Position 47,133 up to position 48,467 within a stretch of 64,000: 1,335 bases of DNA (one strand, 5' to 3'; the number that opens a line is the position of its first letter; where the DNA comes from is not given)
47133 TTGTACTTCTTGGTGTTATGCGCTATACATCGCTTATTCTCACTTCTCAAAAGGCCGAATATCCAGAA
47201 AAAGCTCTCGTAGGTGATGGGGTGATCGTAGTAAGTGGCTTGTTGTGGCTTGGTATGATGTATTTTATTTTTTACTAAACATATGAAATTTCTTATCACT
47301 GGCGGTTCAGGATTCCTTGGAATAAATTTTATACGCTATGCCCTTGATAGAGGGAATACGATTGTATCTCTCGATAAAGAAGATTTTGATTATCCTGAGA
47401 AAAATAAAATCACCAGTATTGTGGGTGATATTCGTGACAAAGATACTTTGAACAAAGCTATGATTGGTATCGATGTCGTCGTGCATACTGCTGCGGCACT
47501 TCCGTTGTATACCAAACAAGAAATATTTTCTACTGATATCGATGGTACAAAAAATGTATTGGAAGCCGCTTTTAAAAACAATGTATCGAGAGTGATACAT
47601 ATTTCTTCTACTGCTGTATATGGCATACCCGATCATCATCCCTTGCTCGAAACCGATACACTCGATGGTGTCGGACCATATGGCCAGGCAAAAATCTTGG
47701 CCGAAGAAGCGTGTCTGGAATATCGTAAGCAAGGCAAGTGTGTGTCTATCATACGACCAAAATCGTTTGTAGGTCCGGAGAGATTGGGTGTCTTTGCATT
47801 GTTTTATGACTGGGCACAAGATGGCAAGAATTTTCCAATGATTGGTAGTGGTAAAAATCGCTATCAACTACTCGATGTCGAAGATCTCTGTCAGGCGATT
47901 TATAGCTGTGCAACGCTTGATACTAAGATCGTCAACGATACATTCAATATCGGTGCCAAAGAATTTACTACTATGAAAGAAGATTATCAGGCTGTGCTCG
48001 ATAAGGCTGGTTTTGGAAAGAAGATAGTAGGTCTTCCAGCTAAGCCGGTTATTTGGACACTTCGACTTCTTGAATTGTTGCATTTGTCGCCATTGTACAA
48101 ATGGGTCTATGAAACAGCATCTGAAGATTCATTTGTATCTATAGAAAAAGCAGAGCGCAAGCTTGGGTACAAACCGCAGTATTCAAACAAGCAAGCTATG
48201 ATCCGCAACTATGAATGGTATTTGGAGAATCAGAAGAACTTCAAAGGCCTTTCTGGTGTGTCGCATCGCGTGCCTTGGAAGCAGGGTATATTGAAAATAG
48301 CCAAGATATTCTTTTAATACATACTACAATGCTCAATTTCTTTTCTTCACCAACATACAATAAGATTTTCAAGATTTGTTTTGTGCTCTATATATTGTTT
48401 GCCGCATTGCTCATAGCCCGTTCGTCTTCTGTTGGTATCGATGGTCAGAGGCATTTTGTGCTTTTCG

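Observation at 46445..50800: Compact five-gene module for a lipid-linked pentose (DPA/DPR-like) glycosyl donor and its transfer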

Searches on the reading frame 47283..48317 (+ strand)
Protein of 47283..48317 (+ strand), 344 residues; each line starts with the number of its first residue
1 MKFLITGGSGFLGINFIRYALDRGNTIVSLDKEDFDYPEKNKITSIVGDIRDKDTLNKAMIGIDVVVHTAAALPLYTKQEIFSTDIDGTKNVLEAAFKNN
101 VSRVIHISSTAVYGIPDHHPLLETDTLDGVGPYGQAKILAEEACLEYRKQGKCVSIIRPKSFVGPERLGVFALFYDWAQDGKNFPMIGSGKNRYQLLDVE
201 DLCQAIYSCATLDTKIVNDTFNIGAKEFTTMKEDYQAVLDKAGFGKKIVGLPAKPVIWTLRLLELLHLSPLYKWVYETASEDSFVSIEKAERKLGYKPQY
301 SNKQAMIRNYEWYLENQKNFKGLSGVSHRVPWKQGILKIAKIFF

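Call 3: search_protein_families(library=pfam, proteins=[window:47283-48317:+], max_evalue=0.01)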
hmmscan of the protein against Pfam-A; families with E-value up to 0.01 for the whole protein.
window:47283-48317:+ (344 aa): 8 families
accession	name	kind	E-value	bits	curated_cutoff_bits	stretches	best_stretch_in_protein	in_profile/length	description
PF01370.27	Epimerase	-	3.3e-38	131.9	20.9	1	4-224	2-240/240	NAD dependent epimerase/dehydratase family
PF16363.11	GDP_Man_Dehyd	-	4.7e-23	82.6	27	1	4-304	1-327/332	GDP-mannose 4,6 dehydratase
PF01073.25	3Beta_HSD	-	2e-21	76.7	22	1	4-205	1-224/280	3-beta hydroxysteroid dehydrogenase/isomerase family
PF13460.12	NAD_binding_10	-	3.8e-14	53.4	27.2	1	7-162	1-146/184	NAD(P)H-binding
PF02719.21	Polysacc_synt_2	-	1.1e-11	44.9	20.2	1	4-109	2-128/293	Polysaccharide biosynthesis protein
PF04321.23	RmlD_sub_bind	-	1.4e-11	44.5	27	1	1-158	1-147/287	RmlD substrate binding domain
PF07993.18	NAD_binding_4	-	1.5e-11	44.4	20.1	1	39-166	59-211/258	Male sterility protein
PF05368.20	NmrA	-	0.00065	19.8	27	1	3-106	5-104/298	NmrA-like family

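Call 4: search_protein_families(library=ncbifam, proteins=[window:47283-48317:+], max_evalue=0.01)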
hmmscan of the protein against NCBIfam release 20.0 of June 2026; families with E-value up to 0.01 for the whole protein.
window:47283-48317:+ (344 aa): 29 families (the best 25 are shown)
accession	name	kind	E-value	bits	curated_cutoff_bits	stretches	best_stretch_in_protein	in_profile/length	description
TIGR03466.1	HpnA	hypoth_equivalog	1.8e-33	115.8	367.65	1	1-166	1-174/327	hopanoid-associated sugar epimerase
TIGR01181.1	dTDP_gluc_dehyt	equivalog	1.2e-26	93.6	365.1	1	2-321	1-319/321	dTDP-glucose 4,6-dehydratase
NF042422.1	oxyalk_red_OleD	equivalog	7.9e-26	91.2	580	1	1-310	1-325/329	2-alkyl-3-oxoalkanoate reductase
TIGR04180.1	EDH_00030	hypoth_equivalog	7.3e-24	84.3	475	1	4-237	2-251/297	NAD-dependent 4,6-dehydratase LegB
NF042423.1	oxyalk_red_Shew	equivalog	5.5e-19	68.4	580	1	2-306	10-328/331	2-alkyl-3-oxoalkanoate reductase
TIGR01179.1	galE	equivalog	1.6e-17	63.4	262.3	1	3-153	2-165/332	UDP-glucose 4-epimerase GalE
NF052578.1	StrlDmthSdmBMthl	equivalog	3.9e-17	63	600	1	1-166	1-173/328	sterol demethylase protein SdmB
TIGR03589.1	PseB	equivalog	6.6e-16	58.1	407.75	1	3-109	7-125/324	UDP-N-acetylglucosamine 4,6-dehydratase (inverting)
NF043036.1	ErythonDh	equivalog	4.1e-13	49.2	325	1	1-151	1-167/321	D-erythronate dehydrogenase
TIGR01746.1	Thioester-redct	subfamily_domain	9.3e-13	48.1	213.35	1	57-171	83-204/371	thioester reductase domain-containing protein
TIGR02622.1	CDP_4_6_dhtase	equivalog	1.7e-12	47.1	278.45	1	3-149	7-170/352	CDP-glucose 4,6-dehydratase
NF047922.1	GDPFucSynFcl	equivalog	1.8e-12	47.3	500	1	3-271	5-282/308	GDP-L-fucose synthase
NF004520.0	PRK05865.1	equivalog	8e-12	43.8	1509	1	1-271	1-227/854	sugar epimerase family protein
NF041293.1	G6PDh_Azf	equivalog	1.5e-11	44.2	400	1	4-112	6-118/252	NAD-dependent glucose-6-phosphate dehydrogenase Azf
NF007582.0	PRK10217.1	equivalog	5.1e-11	42.2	698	1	2-323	3-341/355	dTDP-glucose 4,6-dehydratase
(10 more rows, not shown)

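Call 7: search_solved_structures(query=window:47283-48317:+, max_evalue=0.001)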
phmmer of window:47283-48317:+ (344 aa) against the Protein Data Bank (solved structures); distinct sequences matched with E-value up to 0.001: 108 (the best 60 are shown).
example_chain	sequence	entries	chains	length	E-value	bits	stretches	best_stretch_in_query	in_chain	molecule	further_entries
1r6d_A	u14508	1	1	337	7.8e-23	84.4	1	1-234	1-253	TDP-glucose-4,6-dehydratase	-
1r66_A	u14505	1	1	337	1.1e-22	83.9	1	1-234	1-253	TDP-glucose-4,6-dehydratase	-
2hun_A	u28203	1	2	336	5.1e-20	75.2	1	1-333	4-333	336aa long hypothetical dTDP-glucose 4,6-dehydratase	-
6jkg_A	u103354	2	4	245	3.8e-16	62.4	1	4-205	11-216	Sterol-4-alpha-carboxylate 3-dehydrogenase, decarboxylating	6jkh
3wj7_A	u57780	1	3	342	5e-15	58.8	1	4-313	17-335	Putative oxidoreductase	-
8vr2_A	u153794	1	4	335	7.8e-15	58.1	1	2-231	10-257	NAD-dependent epimerase/dehydratase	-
8rdg_A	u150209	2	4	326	5.8e-14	55.3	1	1-241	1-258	SDR family NAD(P)-dependent oxidoreductase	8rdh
7ys8_A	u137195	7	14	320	1.5e-13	53.9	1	1-239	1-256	UDP-glucose 4-epimerase | UDP-glucose 4-epimerase along with EC 5.1.3.2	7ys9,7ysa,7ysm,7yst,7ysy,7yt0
3icp_A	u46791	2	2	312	1.9e-13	53.6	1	1-208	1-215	NAD-dependent epimerase/dehydratase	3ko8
8rdi_A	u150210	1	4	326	2.1e-13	53.4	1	1-241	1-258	SDR family NAD(P)-dependent oxidoreductase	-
3aw9_A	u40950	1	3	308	2.8e-13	53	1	1-208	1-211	NAD-dependent epimerase/dehydratase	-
8shh_A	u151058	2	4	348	5.1e-13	52.1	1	4-243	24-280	dTDP-glucose 4,6-dehydratase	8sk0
3m2p_A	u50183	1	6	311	5.3e-13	52.1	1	1-236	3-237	UDP-N-acetylglucosamine 4-epimerase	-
6pmh_A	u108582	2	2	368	1.2e-12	50.9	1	4-318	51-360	UDP-glucose 4-epimerase related protein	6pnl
6bi4_A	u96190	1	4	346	1.3e-12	50.8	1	1-247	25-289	dTDP-glucose 4,6-dehydratase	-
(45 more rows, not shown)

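Call 46: search_dna_similar(query=window:47283-48317:+, collection=plasmids, mode=protein, max_evalue=1e-30, max_rows=25)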
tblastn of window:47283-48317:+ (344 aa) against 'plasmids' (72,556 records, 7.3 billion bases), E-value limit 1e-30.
Records with a match: 15; places in all: 15; records where one place covers at least 80% of the query: 15.
Best place of each record, by identity: <60% 15.
By first word of the organism name: Sinorhizobium 4; Mesorhizobium 3; Natronococcus 2; Rhizobium 2; Haloterrigena 1; Halostagnicola 1; Streptomyces 1; Nonomuraea 1.
By predicted mobility (MOB-suite, as given by PLSDB): non-mobilizable 8; conjugative 7.
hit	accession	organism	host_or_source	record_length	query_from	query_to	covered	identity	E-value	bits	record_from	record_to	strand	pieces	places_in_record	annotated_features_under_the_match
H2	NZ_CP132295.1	Natronococcus sp. AD-5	cell culture,sediment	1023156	4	341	98%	52.2%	6e-99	327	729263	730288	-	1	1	record has no annotation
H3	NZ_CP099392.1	Natronococcus sp. CG52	cell culture,salt lake sediment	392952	4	341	98%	50.4%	1e-95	317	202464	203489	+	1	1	NAD(P)-dependent oxidoreductase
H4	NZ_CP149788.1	Haloterrigena sp. KLK7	cell culture,salt lake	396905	2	341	99%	49.1%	3e-94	313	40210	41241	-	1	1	NAD-dependent epimerase/dehydratase family protein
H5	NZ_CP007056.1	Halostagnicola larsenii XH-48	-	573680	4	341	98%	49.0%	1e-93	312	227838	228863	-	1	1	NAD(P)-dependent oxidoreductase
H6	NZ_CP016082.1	Streptomyces sp. SAT1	Adenophora trachelioides Maxim.,single ...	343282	2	344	100%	40.6%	4e-80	273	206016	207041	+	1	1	NAD-dependent epimerase/dehydratase family protein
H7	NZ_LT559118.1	Nonomuraea gerenzanensis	-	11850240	2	344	100%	40.2%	2e-76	262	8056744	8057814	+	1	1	none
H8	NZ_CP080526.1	Mesorhizobium sp. AR07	Oxytropis sp.,Cell culture,root nodule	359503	4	339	98%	34.0%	5e-52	192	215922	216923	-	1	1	NAD-dependent epimerase/dehydratase family protein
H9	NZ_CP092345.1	Rhizobium gallicum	Phaseolus vulgaris,Cell culture,nodule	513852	4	339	98%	33.5%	5e-52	192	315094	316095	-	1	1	NAD-dependent epimerase/dehydratase family protein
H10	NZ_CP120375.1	Sinorhizobium garamanticum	Argyrolobium uniflorum,Cell culture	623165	4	339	98%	33.2%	5e-52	192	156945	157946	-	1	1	NAD-dependent epimerase/dehydratase family protein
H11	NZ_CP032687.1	Rhizobium sp. CCGE531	Phaseolus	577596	4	339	98%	33.1%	6e-51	189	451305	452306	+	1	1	NAD-dependent epimerase/dehydratase family protein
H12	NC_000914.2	Sinorhizobium fredii NGR234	-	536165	4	339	98%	32.4%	1e-49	185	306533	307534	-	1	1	NAD-dependent epimerase/dehydratase family protein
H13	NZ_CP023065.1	Sinorhizobium sp. CCBAU 05631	G.max,nodule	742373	4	339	98%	32.4%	1e-49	185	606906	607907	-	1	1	NAD-dependent epimerase/dehydratase family protein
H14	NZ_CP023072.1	Sinorhizobium fredii CCBAU 83666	G.max,nodule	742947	4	339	98%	32.1%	6e-49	183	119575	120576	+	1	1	NAD-dependent epimerase/dehydratase family protein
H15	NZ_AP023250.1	Mesorhizobium sp. 131-2-5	Lotus japonicus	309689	4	339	98%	31.8%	5e-48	180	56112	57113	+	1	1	NAD-dependent epimerase/dehydratase family protein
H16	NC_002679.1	Mesorhizobium japonicum MAFF 303099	-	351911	4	339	98%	31.8%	5e-48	180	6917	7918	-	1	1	NAD-dependent epimerase/dehydratase family protein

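Call 48: get_annotated_region(hit=H11, flank=7000)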
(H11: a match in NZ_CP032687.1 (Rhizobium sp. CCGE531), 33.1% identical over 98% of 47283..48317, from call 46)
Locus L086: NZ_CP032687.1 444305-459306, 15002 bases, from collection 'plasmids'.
description: Rhizobium sp. CCGE531 plasmid pRCCGE531b, complete sequence
organism: Rhizobium sp. CCGE531 (NCBI taxid 2364271)
taxonomy: Bacteria; Pseudomonadota; Alphaproteobacteria; Hyphomicrobiales; Rhizobiaceae; Rhizobium; Rhizobium sp. CCGE531
host: -; source: Phaseolus; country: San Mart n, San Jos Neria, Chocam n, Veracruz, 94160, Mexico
typing (MOB-suite, as given by PLSDB): conjugative; relaxase MOBQ; mating-pair formation MPF_T
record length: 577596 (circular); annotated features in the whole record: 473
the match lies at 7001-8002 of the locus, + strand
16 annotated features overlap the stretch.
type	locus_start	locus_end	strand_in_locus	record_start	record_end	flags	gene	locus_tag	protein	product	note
CDS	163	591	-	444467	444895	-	-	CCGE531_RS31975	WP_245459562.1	hypothetical protein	-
CDS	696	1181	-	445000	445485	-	-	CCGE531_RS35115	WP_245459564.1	hypothetical protein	-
CDS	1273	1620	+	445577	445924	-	-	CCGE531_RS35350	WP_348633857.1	hypothetical protein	-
CDS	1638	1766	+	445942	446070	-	-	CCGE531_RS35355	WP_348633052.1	hypothetical protein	-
CDS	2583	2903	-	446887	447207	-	-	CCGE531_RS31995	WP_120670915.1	hypothetical protein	-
CDS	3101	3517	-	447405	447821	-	-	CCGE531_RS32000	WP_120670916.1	multiubiquitin domain-containing protein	-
CDS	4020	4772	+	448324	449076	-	-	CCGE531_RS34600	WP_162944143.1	hypothetical protein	-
CDS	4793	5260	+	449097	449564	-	-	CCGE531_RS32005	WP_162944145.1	hypothetical protein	-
CDS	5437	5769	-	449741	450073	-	-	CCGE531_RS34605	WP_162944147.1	hypothetical protein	-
CDS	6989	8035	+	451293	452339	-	-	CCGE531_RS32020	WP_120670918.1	NAD-dependent epimerase/dehydratase family protein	-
CDS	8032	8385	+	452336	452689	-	-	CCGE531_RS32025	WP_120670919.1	SMR family transporter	-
CDS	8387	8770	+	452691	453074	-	-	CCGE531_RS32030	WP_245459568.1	hypothetical protein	-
CDS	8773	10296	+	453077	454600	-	-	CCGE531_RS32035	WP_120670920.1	GMC family oxidoreductase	-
CDS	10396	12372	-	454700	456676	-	-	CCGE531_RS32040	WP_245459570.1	hypothetical protein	-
CDS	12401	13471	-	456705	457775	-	-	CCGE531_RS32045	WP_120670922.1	NAD(P)-dependent oxidoreductase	-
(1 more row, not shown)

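Call 49: get_annotated_region(hit=H3, flank=7000)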
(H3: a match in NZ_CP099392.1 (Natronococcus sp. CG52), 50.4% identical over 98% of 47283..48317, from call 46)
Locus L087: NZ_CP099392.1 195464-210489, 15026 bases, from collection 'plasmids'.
description: Natronococcus sp. CG52 plasmid unnamed1, complete sequence
organism: Natronococcus sp. CG52 (NCBI taxid 2951804)
taxonomy: Archaea; Euryarchaeota; Halobacteria; Halobacteriales; Natrialbaceae; Natronococcus; Natronococcus sp. CG52
host: -; source: cell culture,salt lake sediment; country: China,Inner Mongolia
typing (MOB-suite, as given by PLSDB): non-mobilizable
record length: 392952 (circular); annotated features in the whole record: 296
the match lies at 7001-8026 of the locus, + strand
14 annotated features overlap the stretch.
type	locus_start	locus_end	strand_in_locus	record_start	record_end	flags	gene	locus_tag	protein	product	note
CDS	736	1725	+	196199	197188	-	-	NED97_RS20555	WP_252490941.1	asparaginase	-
CDS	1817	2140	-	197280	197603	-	-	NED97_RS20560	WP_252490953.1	hypothetical protein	-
CDS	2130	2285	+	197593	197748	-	-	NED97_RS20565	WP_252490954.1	hypothetical protein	-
CDS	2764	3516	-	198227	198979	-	-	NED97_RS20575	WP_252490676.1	YqcI/YcgG family protein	-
CDS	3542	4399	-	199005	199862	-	cysC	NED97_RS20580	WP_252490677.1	adenylyl-sulfate kinase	GO:0006790 - sulfur compound metabolic process [Evidence IEA]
CDS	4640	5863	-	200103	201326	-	-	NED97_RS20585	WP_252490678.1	sulfotransferase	-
CDS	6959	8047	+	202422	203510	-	-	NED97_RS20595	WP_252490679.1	NAD(P)-dependent oxidoreductase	-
CDS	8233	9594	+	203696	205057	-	-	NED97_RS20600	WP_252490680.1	DolP-mannose mannosyltransferase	GO:0035269 - protein O-linked mannosylation [Evidence IEA]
CDS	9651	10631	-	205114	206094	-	-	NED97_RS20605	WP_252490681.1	lysylphosphatidylglycerol synthase transmembrane domain-containing protein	-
CDS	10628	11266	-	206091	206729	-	-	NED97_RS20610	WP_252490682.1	PHP domain-containing protein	-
CDS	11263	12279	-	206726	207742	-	-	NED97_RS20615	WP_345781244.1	UbiA prenyltransferase family protein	-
CDS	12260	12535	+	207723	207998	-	-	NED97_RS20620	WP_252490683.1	hypothetical protein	-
CDS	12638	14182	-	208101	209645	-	-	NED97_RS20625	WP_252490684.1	glycosyltransferase family 39 protein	-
CDS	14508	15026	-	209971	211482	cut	-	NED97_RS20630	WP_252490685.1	ATP-binding protein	-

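Call 50: get_annotated_region(hit=H6, flank=7000)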
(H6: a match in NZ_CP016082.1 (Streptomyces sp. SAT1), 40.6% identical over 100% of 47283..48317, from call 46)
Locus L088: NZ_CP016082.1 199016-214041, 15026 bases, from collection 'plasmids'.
description: Streptomyces sp. SAT1 plasmid unnamed2, complete sequence
organism: Streptomyces sp. SAT1 (NCBI taxid 1849967)
taxonomy: Bacteria; Actinomycetota; Actinomycetes; Kitasatosporales; Streptomycetaceae; Streptomyces; Streptomyces sp. SAT1
host: -; source: Adenophora trachelioides Maxim.,single colony; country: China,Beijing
typing (MOB-suite, as given by PLSDB): non-mobilizable
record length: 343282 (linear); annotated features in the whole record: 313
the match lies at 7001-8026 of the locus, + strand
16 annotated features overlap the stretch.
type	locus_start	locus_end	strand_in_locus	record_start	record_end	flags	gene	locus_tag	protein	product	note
CDS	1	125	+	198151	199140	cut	-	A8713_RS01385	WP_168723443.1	alpha/beta hydrolase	-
CDS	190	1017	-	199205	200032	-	-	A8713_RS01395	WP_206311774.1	DUF1206 domain-containing protein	-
CDS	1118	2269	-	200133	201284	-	-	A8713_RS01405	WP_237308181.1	ADP-ribosylglycohydrolase family protein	-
CDS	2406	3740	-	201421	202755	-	-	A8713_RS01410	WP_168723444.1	aspartate aminotransferase family protein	-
CDS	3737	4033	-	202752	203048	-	-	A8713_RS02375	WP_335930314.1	DUF6309 family protein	-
CDS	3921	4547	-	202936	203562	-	-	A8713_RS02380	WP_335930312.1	DUF6309 family protein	-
CDS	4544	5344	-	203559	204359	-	-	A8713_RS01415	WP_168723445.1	phytanoyl-CoA dioxygenase family protein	-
CDS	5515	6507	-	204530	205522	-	-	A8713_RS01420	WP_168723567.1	aldo/keto reductase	-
CDS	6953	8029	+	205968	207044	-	-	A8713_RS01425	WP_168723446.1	NAD-dependent epimerase/dehydratase family protein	-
CDS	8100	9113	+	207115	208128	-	-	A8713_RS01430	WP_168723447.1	UbiA prenyltransferase family protein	-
CDS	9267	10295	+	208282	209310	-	-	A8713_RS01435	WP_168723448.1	glycosyltransferase family 2 protein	-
CDS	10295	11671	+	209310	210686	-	-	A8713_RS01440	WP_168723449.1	endonuclease/exonuclease/phosphatase family protein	-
CDS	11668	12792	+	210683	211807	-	-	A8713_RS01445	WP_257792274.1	glycosyltransferase family 2 protein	-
CDS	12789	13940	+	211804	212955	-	-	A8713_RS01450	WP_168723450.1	lysylphosphatidylglycerol synthase domain-containing protein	-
CDS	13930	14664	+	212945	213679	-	-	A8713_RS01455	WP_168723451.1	polysaccharide deacetylase family protein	-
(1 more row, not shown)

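Call 55: find_homologous_proteins(query=window:47283-48317:+, max_evalue=1e-20)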
Query window:47283-48317:+ (344 aa): 8000 proteins with E <= 1e-20 among 8000 candidates; the best 120 are listed.
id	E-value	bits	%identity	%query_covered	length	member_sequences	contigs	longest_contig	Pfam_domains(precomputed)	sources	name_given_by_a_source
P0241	1.3e-231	786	100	100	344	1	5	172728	PF04321.24,PF16363.12,PF02719.22,PF01073.26,PF07993.19,PF13460.13,PF01370.28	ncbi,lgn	-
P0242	5.0e-191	652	80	100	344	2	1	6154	PF04321.24,PF16363.12,PF02719.22,PF01073.26,PF07993.19,PF13460.13,PF01370.28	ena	-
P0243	1.1e-190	651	80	100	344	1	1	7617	PF04321.24,PF16363.12,PF02719.22,PF05368.20,PF01073.26,PF07993.19,PF13460.13,PF01370.28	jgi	jgi:nucleoside-diphosphate-sugar epimerase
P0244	6.0e-190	649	79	100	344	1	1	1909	PF04321.24,PF16363.12,PF02719.22,PF01073.26,PF07993.19,PF13460.13,PF01370.28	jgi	jgi:nucleoside-diphosphate-sugar epimerase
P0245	6.2e-190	649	79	100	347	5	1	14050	PF04321.24,PF16363.12,PF02719.22,PF05368.20,PF01073.26,PF07993.19,PF13460.13,PF01370.28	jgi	jgi:nucleoside-diphosphate-sugar epimerase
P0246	2.7e-189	647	78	100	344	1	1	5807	PF04321.24,PF16363.12,PF02719.22,PF01073.26,PF07993.19,PF13460.13,PF01370.28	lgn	-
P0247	2.9e-189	647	81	100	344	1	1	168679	PF04321.24,PF16363.12,PF02719.22,PF05368.20,PF01073.26,PF07993.19,PF13460.13,PF01370.28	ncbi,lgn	-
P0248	8.2e-189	645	78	100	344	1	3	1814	PF04321.24,PF16363.12,PF02719.22,PF01073.26,PF07993.19,PF13460.13,PF01370.28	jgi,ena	jgi:nucleoside-diphosphate-sugar epimerase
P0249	1.9e-188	644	79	100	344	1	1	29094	PF04321.24,PF16363.12,PF02719.22,PF05368.20,PF01073.26,PF07993.19,PF13460.13,PF01370.28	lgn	-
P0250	4.2e-188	643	79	100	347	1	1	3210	PF04321.24,PF16363.12,PF02719.22,PF05368.20,PF01073.26,PF07993.19,PF13460.13,PF01370.28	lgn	-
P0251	4.8e-188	643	79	100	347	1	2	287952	PF04321.24,PF16363.12,PF02719.22,PF05368.20,PF01073.26,PF07993.19,PF13460.13,PF01370.28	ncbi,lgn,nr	ncbi:MAG: NAD(P)-dependent oxidoreductase [Patescibacteria group bacterium]|nr:NAD(P)-dependent oxid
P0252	8.3e-188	642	79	100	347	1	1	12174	PF04321.24,PF16363.12,PF02719.22,PF05368.20,PF01073.26,PF07993.19,PF13460.13,PF01370.28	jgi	jgi:nucleoside-diphosphate-sugar epimerase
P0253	9.1e-188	642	79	100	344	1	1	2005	PF04321.24,PF16363.12,PF02719.22,PF01073.26,PF07993.19,PF13460.13,PF01370.28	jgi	jgi:nucleoside-diphosphate-sugar epimerase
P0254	9.6e-188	642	78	100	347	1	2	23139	PF04321.24,PF16363.12,PF02719.22,PF05368.20,PF01073.26,PF07993.19,PF13460.13,PF01370.28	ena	-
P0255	5.2e-187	639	79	100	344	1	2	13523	PF04321.24,PF16363.12,PF02719.22,PF05368.20,PF01073.26,PF07993.19,PF13460.13,PF01370.28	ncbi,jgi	jgi:nucleoside-diphosphate-sugar epimerase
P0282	1.1e-179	615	76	100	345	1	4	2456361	PF04321.24,PF16363.12,PF02719.22,PF05368.20,PF01073.26,PF07993.19,PF13460.13,PF01370.28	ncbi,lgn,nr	ncbi:MAG: NAD-dependent epimerase/dehydratase family protein [Spirochaetales bacterium]|nr:NAD-depen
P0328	3.8e-177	607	77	100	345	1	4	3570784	PF04321.24,PF16363.12,PF02719.22,PF01073.26,PF07993.19,PF13460.13,PF01370.28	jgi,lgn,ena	-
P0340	1.0e-176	605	77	99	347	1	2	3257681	PF04321.24,PF16363.12,PF02719.22,PF01073.26,PF07993.19,PF13460.13,PF01370.28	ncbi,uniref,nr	ncbi:NAD-dependent epimerase/dehydratase family protein [Serpentinicella alkaliphila]|uniref:Nucleos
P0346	1.8e-176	604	75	99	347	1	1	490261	PF04321.24,PF16363.12,PF02719.22,PF05368.20,PF01073.26,PF07993.19,PF13460.13,PF00106.32,PF01370.28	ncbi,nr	ncbi:NAD-dependent epimerase/dehydratase family protein [Chloroflexia bacterium SDU3-3]|nr:NAD-depen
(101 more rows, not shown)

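Call 56: find_encoding_contigs(protein=P0340, flank=8000, max_places=1)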
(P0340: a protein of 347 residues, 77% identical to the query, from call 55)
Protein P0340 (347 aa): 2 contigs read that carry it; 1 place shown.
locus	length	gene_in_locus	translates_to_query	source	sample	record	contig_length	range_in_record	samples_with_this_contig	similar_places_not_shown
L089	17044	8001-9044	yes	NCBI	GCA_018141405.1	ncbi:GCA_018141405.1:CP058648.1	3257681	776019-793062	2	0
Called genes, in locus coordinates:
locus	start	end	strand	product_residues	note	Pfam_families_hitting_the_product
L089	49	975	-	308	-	-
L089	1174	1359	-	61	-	PF09388:SpoOE-like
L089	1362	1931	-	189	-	PF02518:HATPase_c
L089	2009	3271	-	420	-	PF14417:MEDS, PF00989:PAS, PF13426:PAS_9, PF08447:PAS_3, PF00512:HisKA (weak)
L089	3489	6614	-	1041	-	PF00873:ACR_tran, PF03176:MMPL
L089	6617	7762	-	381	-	PF25917:BSH_RND (weak), PF25973:BSH_CzcB, PF25954:Beta-barrel_RND_2, PF25975:CzcB_C (weak), PF25989:YknX_C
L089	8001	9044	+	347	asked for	PF01073:3Beta_HSD, PF01370:Epimerase, PF02719:Polysacc_synt_2, PF04321:RmlD_sub_bind, PF13460:NAD_binding_10, PF16363:GDP_Man_Dehyd, PF07993:NAD_binding_4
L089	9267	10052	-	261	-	PF04018:VCA0040-like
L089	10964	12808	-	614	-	PF13727:CoA_binding_3, PF02629:CoA_binding (weak), PF01370:Epimerase, PF02719:Polysacc_synt_2, PF04321:RmlD_sub_bind, PF01073:3Beta_HSD, PF16363:GDP_Man_Dehyd, PF07993:NAD_binding_4 (faint)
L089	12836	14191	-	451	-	PF00342:PGI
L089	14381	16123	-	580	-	PF02878:PGM_PMM_I, PF02879:PGM_PMM_II, PF02880:PGM_PMM_III, PF00408:PGM_PMM_IV (weak)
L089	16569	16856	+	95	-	PF01527:HTH_Tnp_1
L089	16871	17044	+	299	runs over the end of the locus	PF13276:HTH_21, PF00665:rve, PF13683:rve_3, PF13333:rve_2 (weak)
